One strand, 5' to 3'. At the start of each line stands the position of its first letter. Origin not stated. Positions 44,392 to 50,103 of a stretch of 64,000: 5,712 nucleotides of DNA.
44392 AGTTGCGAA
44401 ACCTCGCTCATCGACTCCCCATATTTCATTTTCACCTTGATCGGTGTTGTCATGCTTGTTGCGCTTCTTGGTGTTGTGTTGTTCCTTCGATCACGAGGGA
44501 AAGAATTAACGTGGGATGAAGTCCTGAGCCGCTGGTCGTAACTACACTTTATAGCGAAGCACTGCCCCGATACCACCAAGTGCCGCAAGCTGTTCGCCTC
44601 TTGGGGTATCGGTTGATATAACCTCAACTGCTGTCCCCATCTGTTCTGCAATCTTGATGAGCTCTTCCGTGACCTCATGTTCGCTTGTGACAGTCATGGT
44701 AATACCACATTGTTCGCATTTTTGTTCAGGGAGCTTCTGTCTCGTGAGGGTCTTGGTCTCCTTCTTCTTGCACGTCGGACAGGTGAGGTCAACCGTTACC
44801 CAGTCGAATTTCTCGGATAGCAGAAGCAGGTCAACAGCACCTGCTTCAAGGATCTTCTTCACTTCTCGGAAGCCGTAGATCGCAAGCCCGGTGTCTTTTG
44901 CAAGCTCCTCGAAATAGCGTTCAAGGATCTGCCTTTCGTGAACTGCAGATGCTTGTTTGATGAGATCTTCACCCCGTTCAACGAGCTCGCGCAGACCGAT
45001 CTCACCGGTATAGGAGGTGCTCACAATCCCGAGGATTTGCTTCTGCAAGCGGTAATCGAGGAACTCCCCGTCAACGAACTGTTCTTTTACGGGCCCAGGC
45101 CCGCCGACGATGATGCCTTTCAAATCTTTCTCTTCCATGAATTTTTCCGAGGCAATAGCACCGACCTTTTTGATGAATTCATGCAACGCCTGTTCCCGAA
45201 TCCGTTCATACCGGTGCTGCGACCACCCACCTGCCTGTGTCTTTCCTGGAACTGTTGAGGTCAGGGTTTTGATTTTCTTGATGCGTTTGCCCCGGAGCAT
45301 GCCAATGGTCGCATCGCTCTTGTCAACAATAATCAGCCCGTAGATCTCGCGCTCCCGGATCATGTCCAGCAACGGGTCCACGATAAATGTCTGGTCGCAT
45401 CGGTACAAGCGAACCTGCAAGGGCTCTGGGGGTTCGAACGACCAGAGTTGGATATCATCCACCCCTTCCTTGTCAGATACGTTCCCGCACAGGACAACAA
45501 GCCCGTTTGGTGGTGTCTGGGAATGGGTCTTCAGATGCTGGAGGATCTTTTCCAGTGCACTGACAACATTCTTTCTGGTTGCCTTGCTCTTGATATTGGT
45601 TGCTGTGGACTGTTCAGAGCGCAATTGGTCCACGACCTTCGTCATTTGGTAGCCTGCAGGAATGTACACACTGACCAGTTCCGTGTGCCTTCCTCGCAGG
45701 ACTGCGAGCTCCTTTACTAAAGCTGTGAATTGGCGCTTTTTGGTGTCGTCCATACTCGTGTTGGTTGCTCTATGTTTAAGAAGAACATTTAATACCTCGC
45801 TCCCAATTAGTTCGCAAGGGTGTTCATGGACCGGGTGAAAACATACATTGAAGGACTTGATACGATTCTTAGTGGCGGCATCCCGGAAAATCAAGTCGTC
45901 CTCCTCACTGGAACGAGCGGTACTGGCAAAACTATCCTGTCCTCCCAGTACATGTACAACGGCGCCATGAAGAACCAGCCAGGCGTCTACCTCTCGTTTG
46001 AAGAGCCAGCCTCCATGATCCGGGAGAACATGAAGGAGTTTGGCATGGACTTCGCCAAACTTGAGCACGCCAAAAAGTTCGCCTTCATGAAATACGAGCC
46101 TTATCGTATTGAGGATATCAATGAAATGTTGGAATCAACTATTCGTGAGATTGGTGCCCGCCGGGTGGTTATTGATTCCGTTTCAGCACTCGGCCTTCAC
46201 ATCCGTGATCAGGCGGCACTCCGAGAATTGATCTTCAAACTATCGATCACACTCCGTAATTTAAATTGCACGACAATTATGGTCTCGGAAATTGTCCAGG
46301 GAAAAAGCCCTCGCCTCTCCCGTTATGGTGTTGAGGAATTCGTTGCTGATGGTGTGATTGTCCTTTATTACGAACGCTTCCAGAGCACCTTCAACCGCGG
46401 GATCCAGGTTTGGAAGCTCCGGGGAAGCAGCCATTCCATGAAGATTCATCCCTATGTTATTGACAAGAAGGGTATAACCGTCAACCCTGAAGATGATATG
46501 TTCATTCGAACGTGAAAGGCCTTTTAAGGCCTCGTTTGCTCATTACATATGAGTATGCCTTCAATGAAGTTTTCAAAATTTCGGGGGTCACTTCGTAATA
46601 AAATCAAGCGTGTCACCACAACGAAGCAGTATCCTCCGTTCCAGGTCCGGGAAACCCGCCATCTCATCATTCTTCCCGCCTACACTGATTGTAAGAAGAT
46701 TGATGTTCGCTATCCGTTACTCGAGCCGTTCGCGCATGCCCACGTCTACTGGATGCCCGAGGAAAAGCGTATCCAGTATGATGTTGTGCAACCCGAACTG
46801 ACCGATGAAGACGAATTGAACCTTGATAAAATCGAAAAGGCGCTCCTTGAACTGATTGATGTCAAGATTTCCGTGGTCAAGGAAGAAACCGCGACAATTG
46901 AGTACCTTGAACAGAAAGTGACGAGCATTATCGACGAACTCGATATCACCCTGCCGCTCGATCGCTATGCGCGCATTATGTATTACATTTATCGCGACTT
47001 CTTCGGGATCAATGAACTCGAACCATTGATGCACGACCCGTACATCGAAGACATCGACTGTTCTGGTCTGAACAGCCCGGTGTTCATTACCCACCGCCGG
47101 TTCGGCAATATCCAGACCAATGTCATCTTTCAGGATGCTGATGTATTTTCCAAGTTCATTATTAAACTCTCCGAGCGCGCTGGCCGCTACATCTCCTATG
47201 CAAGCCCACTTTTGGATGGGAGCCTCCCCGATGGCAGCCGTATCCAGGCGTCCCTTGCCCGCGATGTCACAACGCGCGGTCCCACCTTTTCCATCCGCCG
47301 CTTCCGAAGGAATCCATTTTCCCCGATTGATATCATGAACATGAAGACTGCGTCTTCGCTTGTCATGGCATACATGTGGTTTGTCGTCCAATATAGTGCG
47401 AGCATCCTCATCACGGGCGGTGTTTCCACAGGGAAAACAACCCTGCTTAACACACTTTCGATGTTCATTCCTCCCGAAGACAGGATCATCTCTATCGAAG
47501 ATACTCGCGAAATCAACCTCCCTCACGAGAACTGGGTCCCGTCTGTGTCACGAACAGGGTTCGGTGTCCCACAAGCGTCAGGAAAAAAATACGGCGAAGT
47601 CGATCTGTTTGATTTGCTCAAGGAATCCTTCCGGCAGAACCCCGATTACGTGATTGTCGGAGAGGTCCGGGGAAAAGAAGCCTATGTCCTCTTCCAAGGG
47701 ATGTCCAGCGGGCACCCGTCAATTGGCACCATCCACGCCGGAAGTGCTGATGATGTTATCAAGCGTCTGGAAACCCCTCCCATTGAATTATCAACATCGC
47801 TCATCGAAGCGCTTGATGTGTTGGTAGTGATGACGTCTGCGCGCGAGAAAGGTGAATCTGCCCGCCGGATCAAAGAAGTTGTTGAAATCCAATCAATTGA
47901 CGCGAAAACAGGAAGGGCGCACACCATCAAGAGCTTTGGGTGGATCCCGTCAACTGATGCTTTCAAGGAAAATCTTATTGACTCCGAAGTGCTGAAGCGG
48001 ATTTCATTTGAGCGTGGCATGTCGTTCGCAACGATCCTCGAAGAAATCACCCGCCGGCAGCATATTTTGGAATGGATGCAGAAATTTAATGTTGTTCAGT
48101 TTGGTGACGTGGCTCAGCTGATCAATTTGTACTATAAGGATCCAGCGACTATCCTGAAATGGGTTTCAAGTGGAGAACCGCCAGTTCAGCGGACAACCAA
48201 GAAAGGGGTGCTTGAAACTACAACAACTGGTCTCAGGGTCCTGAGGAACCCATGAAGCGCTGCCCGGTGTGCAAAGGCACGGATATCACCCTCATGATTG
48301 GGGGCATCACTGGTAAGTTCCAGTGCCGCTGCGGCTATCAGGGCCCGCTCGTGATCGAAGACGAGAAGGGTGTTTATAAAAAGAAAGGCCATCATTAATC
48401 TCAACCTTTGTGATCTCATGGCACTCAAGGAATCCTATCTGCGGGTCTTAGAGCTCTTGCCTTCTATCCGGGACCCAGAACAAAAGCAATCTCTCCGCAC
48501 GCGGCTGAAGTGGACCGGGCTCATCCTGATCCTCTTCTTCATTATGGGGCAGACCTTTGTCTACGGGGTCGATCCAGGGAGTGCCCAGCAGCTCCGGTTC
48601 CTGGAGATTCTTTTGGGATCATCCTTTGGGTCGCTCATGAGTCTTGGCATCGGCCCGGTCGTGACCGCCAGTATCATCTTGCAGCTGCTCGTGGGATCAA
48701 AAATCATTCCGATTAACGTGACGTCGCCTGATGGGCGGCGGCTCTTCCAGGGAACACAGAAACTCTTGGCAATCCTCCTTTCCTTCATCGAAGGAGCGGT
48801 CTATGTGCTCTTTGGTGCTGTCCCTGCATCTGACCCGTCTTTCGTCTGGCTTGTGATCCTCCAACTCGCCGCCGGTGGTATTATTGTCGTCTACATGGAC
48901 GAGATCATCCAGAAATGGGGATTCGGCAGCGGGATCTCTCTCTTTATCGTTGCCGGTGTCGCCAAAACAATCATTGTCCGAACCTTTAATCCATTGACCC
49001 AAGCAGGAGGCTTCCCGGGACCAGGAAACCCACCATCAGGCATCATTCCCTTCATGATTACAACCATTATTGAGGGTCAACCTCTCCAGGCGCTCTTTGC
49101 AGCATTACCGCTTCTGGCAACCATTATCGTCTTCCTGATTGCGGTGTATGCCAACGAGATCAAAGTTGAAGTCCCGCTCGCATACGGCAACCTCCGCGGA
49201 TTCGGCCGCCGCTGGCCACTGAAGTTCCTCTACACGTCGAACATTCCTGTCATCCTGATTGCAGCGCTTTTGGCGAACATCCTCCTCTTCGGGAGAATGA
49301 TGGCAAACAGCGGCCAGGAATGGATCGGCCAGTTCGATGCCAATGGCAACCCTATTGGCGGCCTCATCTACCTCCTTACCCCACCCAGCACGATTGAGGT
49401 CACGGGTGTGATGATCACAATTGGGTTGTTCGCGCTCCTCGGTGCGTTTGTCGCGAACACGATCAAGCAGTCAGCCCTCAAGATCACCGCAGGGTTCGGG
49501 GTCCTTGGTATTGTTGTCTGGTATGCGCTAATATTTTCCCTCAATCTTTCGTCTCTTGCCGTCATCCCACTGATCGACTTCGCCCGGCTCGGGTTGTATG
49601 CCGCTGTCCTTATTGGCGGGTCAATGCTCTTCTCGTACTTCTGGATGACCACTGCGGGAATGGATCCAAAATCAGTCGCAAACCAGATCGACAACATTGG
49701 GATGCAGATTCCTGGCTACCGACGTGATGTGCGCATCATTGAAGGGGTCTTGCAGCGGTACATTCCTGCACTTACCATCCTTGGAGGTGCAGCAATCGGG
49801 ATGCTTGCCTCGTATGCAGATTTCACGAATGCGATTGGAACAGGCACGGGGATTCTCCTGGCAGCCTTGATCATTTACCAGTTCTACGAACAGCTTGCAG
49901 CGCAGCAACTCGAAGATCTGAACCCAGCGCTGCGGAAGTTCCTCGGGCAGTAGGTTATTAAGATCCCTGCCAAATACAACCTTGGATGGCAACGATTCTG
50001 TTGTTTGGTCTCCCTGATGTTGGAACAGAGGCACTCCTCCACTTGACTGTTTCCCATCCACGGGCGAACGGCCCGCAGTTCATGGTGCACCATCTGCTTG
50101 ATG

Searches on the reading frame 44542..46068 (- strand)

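Call 7: search_protein_families(library=pfam, proteins=[window:44542-46068:-], max_evalue=0.01)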
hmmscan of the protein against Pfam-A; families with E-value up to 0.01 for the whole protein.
window:44542-46068:- (508 aa): 7 families
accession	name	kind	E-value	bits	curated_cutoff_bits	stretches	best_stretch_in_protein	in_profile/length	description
PF03464.20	eRF1_2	-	8.3e-42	143.1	27.1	1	243-371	2-132/133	eRF1 domain 2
PF03465.20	eRF1_3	-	2.2e-27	96.1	25.8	1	376-508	2-106/106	eRF1 domain 3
PF18854.6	baeRF_family10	-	1.2e-16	61.8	27.1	1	230-333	3-109/143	Bacterial archaeo-eukaryotic release factor family 10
PF03463.20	eRF1_1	-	6e-16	59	23.8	1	123-236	7-122/123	eRF1 domain 1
PF18859.6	acVLRF1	-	4e-14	53.4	27.1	1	246-329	5-87/130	Actinobacteria/chloroflexi VLRF1 release factor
PF18844.6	baeRF_family2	-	0.0016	19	26.9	1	245-390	4-148/149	Bacterial archaeo-eukaryotic release factor family 2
PF01564.23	Spermine_synth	-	0.0016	18.5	22.9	1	417-481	88-152/186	Spermine/spermidine synthase domain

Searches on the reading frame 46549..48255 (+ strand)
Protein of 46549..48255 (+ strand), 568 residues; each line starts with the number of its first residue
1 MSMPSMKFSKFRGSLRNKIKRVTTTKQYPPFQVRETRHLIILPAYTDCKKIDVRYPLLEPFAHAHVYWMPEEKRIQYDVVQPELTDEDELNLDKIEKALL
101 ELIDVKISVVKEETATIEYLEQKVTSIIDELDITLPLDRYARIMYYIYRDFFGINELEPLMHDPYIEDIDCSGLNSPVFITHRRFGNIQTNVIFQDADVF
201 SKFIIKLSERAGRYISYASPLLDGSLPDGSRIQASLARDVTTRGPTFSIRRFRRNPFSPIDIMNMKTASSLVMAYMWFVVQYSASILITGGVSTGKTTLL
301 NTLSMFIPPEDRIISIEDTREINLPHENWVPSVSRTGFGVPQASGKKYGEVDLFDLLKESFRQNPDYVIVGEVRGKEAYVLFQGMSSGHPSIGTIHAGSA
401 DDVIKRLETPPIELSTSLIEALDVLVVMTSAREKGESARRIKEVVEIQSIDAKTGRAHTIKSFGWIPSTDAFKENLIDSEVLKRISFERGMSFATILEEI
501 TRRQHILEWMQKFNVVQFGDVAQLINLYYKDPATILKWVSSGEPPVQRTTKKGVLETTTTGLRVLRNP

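Call 7: search_protein_families(library=pfam, proteins=[window:46549-48255:+], max_evalue=0.01)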
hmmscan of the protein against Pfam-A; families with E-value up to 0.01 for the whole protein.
window:46549-48255:+ (568 aa): 3 families
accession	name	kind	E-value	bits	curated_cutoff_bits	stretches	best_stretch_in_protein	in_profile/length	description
PF00437.27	T2SSE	-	6.3e-34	117.7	24.9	1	191-426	37-273/370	Type II/IV secretion system protein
PF23989.1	PilB3_C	-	5.8e-05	23.6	27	1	469-543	2-74/83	PilB3-like, C-terminal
PF13521.12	AAA_28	-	0.0046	17.6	27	0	286-304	2-20/164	AAA domain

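Call 9: search_protein_families(library=ncbifam, proteins=[window:46549-48255:+], max_evalue=0.1)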
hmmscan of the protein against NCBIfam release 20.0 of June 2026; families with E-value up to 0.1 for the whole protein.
window:46549-48255:+ (568 aa): 27 families (the best 25 are shown)
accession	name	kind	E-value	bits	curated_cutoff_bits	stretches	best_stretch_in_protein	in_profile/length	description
NF058587.1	archaellum_moto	equivalog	1.9e-111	373.4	550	1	46-531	25-520/527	archaellum flagellar ATPase motor FlaI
NF053672.1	bindosome_BasE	exception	2.2e-54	185.1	1000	1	37-530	26-509/512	bindosome assembly system ATPase subunit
TIGR03819.1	heli_sec_ATPase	hypoth_equivalog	2.7e-46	158.3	373.15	1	132-409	30-299/340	TadA family conjugal transfer-associated ATPase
TIGR02788.1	VirB11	equivalog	9e-34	116.9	249.95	2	272-407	133-262/308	P-type DNA transfer ATPase VirB11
TIGR02782.1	TrbB_P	equivalog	2.9e-32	112.2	304.55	1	195-452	49-298/303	P-type conjugative transfer ATPase TrbB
NF010475.0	PRK13900.1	equivalog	7e-26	91.1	389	1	273-407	150-279/333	type IV secretion system ATPase VirB11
NF010469.0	PRK13894.1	subfamily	8.9e-26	91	508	1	207-450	74-310/320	conjugal transfer ATPase TrbB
NF010407.0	PRK13833.1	subfamily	6.9e-24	84.8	499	1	218-453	80-306/323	conjugal transfer protein TrbB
NF010425.0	PRK13851.1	equivalog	2.3e-21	76.1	461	1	274-407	153-280/344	type IV secretion system protein VirB11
NF041000.1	ATPase_ComGA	equivalog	3.6e-14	52.4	300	1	284-410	129-245/267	competence type IV pilus ATPase ComGA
TIGR02538.1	type_IV_pilB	equivalog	1.1e-09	37.4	675.65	1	285-409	318-431/564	type IV-A pilus assembly ATPase PilB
NF007755.0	PRK10436.1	equivalog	1.4e-09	37.1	617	1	279-412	215-337/465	type II secretion system protein GspE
TIGR02533.1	type_II_gspE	equivalog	2.5e-09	36.3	630.25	1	279-422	239-374/486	type II secretion system ATPase GspE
TIGR01420.1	pilT_fam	subfamily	7.8e-09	35.2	319.1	1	284-407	123-239/343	PilT/PilU family type 4a pilus ATPase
TIGR02525.1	plasmid_TraJ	equivalog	3.4e-07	29.5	368.3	1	287-418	153-281/372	plasmid transfer ATPase TraJ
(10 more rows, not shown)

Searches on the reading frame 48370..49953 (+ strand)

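Call 7: search_protein_families(library=pfam, proteins=[window:48370-49953:+], max_evalue=0.01)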
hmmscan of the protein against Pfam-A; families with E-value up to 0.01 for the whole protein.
window:48370-49953:+ (527 aa): 2 families
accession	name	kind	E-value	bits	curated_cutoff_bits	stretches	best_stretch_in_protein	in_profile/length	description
PF00344.25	SecY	-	3.6e-62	210.9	32.2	1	88-506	1-306/306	SecY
PF10559.14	Plug_translocon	-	4.7e-05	23.5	22.1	1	54-87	1-35/35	Plug domain of Sec61p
